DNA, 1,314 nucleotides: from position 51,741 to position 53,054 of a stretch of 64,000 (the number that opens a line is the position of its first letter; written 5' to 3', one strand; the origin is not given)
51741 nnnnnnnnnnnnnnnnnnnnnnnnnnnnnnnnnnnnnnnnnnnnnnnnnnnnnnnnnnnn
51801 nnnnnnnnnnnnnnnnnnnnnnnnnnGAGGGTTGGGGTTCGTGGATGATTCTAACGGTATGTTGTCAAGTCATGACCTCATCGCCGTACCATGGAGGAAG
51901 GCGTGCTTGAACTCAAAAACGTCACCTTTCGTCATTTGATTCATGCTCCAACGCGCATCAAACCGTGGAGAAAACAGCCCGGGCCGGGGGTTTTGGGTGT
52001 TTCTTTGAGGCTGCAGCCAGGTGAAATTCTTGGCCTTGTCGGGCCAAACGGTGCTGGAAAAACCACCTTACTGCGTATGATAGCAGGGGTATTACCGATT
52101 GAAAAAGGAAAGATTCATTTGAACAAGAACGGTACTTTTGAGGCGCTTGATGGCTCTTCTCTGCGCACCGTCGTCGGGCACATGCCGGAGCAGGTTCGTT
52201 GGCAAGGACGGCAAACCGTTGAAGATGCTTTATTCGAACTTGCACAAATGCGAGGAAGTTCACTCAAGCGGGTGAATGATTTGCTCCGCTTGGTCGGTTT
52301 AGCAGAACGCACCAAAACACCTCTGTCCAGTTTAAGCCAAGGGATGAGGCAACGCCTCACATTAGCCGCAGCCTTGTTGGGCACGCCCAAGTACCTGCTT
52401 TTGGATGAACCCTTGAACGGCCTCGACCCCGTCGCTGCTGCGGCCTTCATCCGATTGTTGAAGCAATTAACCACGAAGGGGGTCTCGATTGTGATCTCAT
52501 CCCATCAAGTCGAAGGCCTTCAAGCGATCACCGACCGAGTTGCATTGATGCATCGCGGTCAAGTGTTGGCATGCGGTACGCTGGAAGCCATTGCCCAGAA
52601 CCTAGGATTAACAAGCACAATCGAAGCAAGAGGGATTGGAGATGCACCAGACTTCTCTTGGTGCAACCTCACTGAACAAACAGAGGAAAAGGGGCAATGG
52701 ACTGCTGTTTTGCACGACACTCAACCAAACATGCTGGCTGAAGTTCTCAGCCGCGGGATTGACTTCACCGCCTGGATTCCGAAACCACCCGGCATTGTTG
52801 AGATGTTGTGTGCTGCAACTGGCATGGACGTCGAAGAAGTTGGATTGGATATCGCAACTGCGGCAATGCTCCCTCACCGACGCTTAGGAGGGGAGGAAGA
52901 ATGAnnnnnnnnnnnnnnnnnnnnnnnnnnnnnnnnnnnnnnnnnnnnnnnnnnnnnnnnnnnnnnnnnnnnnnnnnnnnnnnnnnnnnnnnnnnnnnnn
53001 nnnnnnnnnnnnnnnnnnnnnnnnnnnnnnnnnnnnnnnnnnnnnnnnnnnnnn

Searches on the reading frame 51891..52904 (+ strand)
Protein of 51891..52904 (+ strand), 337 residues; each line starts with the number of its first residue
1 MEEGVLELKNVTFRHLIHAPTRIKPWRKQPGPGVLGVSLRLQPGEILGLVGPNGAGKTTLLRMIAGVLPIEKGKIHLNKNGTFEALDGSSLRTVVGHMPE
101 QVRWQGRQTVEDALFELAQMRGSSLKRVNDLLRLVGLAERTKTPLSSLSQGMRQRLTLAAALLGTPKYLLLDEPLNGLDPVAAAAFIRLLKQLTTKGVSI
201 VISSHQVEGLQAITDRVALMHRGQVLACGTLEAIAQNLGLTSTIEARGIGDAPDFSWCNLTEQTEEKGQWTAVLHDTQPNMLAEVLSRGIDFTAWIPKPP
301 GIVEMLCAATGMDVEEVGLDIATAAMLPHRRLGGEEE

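Call 62: search_protein_families(library=pfam, proteins=[window:51891-52904:+], max_evalue=0.001)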
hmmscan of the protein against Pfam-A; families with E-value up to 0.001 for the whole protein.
window:51891-52904:+ (337 aa): 5 families
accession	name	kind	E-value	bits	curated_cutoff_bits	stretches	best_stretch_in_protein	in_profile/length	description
PF00005.33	ABC_tran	-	5.1e-31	108.5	25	1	36-176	3-137/137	ABC transporter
PF13304.12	AAA_21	-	8.1e-19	69.2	27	2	131-206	221-299/304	AAA domain, putative AbiEii toxin, Type IV TA system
PF13401.12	AAA_22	-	8.6e-05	23.3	27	1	46-202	7-120/130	AAA domain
PF00004.35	AAA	-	0.00067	20.5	21.2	0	49-103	3-47/131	ATPase family associated with various cellular activities (AAA)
PF13175.12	AAA_15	-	0.00096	19.3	32.1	0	48-65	27-44/374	AAA ATPase domain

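Call 95: search_protein_families(library=ncbifam, proteins=[window:51891-52904:+], max_evalue=1e-8)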
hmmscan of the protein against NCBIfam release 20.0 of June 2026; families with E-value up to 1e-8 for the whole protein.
window:51891-52904:+ (337 aa): 177 families (the best 25 are shown)
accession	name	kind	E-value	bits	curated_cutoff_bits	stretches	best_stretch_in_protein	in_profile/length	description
TIGR01188.1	drrA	subfamily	3.3e-40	138.3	312.45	1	34-247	9-225/302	daunorubicin resistance ABC transporter, ATP-binding protein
TIGR03740.1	galliderm_ABC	subfamily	4.6e-40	137.7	309.75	1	34-226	16-203/223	lantibiotic protection ABC transporter ATP-binding subunit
NF033858.1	ABC2_perm_RbbA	equivalog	3.1e-38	131.3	1050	1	36-241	284-491/909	ribosome-associated ATPase/putative transporter RbbA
TIGR04406.1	LPS_export_lptB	equivalog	3.4e-37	128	240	1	34-237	17-225/239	LPS export ABC transporter ATP-binding protein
TIGR03522.1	GldA_ABC_ATP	equivalog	5.5e-35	121.3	402.6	1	36-236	20-221/301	gliding motility-associated ABC transporter ATP-binding subunit GldA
TIGR04521.1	ECF_ATPase_2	equivalog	2.8e-31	108.7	330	1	35-237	22-235/279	energy-coupling factor transporter ATPase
TIGR03864.1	PQQ_ABC_ATP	hypoth_equivalog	3.4e-31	108.5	302.25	1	36-240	19-225/236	ABC transporter, ATP-binding subunit, PQQ-dependent alcohol dehydrogenase system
NF010059.0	PRK13536.1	equivalog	4.3e-31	107.9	549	1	35-246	60-273/342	nodulation factor ABC transporter ATP-binding protein NodI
NF010060.0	PRK13537.1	equivalog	6.3e-31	107.4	521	1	35-248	32-247/314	nodulation factor ABC transporter ATP-binding protein NodI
NF010068.0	PRK13548.1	equivalog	8.5e-31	107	261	1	36-240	23-236/261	heme ABC transporter ATP-binding protein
TIGR02673.1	FtsE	equivalog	8.8e-31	107.2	264.85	1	36-223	20-213/214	cell division ATP-binding protein FtsE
NF002981.0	PRK03695.1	equivalog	1.1e-30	106.9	281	1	36-242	18-232/253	vitamin B12 ABC transporter ATP-binding protein BtuD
TIGR01842.1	type_I_sec_PrtD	subfamily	1.3e-30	106.5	510.15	1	25-237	327-543/544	type I secretion system permease/ATPase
TIGR02142.1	modC_ABC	equivalog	2.4e-30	106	285.05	1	31-244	10-228/353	molybdenum ABC transporter ATP-binding protein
NF008144.0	PRK10895.1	equivalog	7.8e-30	104.1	381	1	36-237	21-227/241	LPS export ABC transporter ATP-binding protein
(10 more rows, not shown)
